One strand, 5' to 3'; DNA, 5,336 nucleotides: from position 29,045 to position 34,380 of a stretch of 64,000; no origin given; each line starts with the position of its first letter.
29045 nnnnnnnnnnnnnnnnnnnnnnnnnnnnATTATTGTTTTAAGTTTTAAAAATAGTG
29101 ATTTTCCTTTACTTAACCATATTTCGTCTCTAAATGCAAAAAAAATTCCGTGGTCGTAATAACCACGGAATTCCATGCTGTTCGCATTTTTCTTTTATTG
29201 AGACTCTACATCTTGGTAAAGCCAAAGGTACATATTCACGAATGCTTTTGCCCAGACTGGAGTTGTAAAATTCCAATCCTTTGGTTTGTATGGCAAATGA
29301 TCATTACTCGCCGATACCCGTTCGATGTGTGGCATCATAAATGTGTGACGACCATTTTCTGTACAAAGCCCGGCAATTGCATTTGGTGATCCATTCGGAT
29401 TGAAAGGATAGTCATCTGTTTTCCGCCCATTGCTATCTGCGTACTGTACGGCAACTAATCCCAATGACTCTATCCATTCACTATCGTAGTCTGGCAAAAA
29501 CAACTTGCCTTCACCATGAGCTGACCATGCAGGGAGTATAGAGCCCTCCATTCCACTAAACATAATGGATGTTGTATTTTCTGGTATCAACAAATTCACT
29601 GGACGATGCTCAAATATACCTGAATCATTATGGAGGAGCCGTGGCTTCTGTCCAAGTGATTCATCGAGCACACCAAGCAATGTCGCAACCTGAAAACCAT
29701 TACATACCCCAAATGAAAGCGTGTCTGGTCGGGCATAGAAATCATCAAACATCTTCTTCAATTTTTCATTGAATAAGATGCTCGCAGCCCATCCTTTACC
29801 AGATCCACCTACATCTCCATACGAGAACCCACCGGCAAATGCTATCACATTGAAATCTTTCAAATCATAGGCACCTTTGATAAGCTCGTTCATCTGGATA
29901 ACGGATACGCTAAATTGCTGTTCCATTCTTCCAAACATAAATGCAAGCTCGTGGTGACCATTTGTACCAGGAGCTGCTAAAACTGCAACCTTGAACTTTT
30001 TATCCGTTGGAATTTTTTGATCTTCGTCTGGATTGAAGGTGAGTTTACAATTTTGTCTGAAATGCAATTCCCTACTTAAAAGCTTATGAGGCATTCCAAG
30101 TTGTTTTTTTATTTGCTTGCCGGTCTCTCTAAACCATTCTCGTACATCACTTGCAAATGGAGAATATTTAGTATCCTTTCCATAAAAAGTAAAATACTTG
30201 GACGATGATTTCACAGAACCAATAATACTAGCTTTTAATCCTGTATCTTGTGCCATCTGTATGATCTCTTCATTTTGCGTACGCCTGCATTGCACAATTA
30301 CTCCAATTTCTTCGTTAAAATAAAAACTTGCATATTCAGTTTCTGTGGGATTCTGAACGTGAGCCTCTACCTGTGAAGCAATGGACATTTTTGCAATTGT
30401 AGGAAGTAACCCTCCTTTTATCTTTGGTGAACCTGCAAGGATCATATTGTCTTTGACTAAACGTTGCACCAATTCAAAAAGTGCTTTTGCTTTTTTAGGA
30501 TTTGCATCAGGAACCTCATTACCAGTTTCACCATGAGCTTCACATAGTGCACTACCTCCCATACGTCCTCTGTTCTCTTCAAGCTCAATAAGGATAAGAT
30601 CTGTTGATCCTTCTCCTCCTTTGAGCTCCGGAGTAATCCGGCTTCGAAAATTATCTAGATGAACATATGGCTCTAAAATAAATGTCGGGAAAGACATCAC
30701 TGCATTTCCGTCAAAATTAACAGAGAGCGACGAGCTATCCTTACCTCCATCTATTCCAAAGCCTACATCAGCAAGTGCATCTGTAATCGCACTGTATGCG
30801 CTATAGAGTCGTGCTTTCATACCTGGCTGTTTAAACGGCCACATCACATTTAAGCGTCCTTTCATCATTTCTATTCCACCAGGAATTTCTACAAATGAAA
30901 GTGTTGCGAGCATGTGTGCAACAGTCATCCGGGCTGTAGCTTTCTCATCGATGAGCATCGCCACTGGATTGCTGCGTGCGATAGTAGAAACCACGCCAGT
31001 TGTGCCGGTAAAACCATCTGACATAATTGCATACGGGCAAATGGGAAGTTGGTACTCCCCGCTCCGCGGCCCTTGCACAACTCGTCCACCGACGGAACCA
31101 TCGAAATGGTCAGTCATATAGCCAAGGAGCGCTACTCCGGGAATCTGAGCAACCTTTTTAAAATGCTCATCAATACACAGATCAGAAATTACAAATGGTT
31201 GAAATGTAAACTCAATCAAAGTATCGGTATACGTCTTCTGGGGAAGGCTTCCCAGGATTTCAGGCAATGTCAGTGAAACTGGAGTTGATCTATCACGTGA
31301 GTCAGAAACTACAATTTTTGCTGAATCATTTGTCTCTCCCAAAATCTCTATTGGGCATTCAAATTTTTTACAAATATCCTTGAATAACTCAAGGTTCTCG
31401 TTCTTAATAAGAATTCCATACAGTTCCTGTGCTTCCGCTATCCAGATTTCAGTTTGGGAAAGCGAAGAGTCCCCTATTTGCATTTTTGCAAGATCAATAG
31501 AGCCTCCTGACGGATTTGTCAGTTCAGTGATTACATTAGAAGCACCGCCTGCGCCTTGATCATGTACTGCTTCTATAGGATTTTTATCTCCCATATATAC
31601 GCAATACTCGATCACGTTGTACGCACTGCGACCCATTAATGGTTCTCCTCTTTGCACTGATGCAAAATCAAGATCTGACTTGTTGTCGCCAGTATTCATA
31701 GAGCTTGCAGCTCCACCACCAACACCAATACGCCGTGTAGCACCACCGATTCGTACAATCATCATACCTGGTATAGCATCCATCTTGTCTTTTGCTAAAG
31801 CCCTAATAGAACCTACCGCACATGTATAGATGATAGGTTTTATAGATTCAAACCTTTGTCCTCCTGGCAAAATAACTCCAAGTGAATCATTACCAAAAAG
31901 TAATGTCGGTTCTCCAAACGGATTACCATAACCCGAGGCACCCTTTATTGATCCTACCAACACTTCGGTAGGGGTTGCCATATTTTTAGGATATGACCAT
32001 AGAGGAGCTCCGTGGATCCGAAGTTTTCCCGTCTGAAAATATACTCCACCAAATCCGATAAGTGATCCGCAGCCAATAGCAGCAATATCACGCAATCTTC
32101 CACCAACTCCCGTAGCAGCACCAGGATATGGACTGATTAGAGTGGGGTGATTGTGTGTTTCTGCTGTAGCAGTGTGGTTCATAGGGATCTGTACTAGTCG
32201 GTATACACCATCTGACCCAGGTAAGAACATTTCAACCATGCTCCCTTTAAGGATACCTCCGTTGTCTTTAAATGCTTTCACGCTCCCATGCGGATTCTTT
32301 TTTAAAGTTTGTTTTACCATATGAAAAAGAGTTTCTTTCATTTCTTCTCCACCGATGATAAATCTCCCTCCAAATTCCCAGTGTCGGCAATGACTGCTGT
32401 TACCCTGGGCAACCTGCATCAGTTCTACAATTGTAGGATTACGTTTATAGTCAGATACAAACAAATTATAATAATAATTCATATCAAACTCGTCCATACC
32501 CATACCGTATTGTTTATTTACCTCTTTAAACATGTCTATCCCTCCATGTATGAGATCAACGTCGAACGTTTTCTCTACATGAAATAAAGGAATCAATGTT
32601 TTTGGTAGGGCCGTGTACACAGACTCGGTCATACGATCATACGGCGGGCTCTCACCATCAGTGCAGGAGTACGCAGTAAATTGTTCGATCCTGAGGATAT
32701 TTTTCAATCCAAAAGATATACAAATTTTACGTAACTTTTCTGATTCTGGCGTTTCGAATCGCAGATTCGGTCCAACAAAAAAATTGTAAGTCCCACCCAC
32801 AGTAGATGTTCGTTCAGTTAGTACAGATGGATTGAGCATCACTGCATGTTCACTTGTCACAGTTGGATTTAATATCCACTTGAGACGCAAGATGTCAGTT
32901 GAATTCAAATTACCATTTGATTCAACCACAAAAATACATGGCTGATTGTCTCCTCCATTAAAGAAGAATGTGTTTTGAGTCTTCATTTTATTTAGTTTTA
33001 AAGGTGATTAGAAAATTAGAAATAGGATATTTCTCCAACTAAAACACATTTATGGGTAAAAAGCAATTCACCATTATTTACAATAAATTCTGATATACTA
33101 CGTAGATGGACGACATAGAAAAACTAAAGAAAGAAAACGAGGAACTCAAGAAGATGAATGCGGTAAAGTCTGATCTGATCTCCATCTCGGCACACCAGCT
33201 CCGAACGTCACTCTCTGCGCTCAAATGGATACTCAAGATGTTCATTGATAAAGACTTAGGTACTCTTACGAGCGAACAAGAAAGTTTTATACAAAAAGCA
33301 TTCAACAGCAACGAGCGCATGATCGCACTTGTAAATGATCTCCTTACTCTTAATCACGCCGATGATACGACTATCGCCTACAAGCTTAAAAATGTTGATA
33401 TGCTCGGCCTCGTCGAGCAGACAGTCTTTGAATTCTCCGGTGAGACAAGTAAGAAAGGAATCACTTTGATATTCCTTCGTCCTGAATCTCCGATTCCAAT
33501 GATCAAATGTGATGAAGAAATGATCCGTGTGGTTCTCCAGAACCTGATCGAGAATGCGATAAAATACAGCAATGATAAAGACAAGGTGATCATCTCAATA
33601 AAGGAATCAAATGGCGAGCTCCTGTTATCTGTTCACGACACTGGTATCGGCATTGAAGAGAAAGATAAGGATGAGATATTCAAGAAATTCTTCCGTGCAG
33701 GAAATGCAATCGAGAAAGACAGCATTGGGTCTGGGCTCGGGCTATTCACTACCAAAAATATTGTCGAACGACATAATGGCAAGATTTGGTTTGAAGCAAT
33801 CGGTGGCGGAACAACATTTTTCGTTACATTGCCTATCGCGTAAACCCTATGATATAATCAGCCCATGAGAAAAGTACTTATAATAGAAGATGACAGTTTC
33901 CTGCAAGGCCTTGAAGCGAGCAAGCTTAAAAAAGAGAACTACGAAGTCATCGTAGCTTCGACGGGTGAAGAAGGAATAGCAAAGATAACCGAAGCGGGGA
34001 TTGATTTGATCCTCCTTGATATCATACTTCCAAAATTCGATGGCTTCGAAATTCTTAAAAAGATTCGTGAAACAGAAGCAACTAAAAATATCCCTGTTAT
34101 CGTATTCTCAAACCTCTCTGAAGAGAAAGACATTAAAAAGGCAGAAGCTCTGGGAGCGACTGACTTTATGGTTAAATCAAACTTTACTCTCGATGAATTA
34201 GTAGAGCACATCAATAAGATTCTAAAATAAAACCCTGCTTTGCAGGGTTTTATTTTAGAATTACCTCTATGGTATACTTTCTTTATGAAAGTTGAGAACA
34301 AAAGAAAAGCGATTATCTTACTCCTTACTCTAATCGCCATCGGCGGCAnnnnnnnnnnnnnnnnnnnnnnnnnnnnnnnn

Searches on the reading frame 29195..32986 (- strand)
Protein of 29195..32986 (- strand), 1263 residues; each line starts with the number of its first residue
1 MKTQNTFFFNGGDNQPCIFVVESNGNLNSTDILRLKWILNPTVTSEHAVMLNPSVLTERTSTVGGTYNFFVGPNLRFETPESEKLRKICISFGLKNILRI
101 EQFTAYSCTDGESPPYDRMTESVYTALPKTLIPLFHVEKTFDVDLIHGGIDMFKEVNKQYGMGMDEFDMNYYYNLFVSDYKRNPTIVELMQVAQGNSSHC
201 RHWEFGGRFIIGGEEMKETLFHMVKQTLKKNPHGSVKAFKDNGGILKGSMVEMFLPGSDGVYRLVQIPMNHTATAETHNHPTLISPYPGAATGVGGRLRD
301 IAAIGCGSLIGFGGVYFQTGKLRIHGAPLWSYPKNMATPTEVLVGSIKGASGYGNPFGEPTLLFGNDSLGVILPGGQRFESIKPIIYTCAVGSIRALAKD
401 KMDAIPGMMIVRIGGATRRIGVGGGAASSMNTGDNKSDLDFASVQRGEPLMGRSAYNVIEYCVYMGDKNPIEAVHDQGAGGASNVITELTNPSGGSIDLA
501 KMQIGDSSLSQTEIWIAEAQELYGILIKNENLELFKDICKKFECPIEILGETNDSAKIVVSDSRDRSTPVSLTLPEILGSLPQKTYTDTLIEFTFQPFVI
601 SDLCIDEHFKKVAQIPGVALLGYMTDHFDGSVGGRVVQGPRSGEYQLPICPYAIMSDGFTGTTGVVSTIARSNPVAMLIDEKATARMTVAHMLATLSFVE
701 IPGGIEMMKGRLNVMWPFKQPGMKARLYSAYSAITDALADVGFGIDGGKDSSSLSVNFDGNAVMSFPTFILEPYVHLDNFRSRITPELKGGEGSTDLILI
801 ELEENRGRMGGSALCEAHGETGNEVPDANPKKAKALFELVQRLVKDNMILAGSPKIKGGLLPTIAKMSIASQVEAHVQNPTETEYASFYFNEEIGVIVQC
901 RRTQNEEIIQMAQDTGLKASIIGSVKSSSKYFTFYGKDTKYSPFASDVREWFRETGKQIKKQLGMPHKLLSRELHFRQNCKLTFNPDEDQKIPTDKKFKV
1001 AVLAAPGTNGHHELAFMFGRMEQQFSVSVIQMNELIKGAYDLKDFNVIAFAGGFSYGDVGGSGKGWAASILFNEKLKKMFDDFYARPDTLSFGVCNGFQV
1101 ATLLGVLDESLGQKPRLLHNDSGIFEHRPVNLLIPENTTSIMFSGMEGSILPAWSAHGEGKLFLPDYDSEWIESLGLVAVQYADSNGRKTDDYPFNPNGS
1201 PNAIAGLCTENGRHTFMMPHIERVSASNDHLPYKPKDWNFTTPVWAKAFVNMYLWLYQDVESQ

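Call 10: search_protein_families(library=pfam, proteins=[window:29195-32986:-], max_evalue=0.001)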
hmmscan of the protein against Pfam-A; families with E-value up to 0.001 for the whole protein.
window:29195-32986:- (1263 aa): 5 families
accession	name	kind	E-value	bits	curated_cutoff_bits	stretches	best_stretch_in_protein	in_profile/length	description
PF13507.12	GATase_5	-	2.8e-77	259.7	27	1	998-1255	2-259/260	CobB/CobQ-like glutamine amidotransferase domain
PF02769.27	AIRS_C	-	5.7e-31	108.2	23.1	2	406-560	2-153/156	AIR synthase related protein, C-terminal domain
PF22689.1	FGAR-AT_PurM_N-like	-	6e-18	65.6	27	1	627-759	8-139/160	FGAR-AT PurM_N-like domain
PF18072.6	FGAR-AT_linker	-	1.2e-10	42.1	26.6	1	154-202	2-49/50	Formylglycinamide ribonucleotide amidotransferase linker domain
PF18076.6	FGAR-AT_N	-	0.00055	20.3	26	0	18-127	3-108/115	Formylglycinamide ribonucleotide amidotransferase N-terminal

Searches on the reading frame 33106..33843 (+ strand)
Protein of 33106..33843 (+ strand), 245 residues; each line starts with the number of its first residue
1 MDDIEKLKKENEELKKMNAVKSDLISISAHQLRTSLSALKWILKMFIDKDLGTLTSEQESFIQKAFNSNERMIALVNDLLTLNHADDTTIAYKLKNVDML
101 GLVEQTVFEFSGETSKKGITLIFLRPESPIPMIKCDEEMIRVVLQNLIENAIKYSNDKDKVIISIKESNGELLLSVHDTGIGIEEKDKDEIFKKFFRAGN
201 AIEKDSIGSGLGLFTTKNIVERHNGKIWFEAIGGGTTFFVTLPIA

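Call 10: search_protein_families(library=pfam, proteins=[window:33106-33843:+], max_evalue=0.001)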
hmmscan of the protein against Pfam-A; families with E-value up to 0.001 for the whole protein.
window:33106-33843:+ (245 aa): 3 families
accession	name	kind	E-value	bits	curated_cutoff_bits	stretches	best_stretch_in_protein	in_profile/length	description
PF02518.31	HATPase_c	-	3.7e-26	92.2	26.4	1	136-244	2-109/111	Histidine kinase-, DNA gyrase B-, and HSP90-like ATPase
PF00512.31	HisKA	-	2e-09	37.8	26.9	1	21-86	2-64/66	His Kinase A (phospho-acceptor) domain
PF14501.12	HATPase_c_5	-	0.0004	20.7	22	1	140-231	6-90/102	GHKL domain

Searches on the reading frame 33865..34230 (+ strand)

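Call 10: search_protein_families(library=pfam, proteins=[window:33865-34230:+], max_evalue=0.001)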
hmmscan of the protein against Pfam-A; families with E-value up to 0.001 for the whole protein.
window:33865-34230:+ (121 aa): 1 family
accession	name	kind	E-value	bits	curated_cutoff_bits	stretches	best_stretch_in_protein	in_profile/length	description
PF00072.30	Response_reg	-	2e-23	83.1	30.2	1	4-116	1-110/111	Response regulator receiver domain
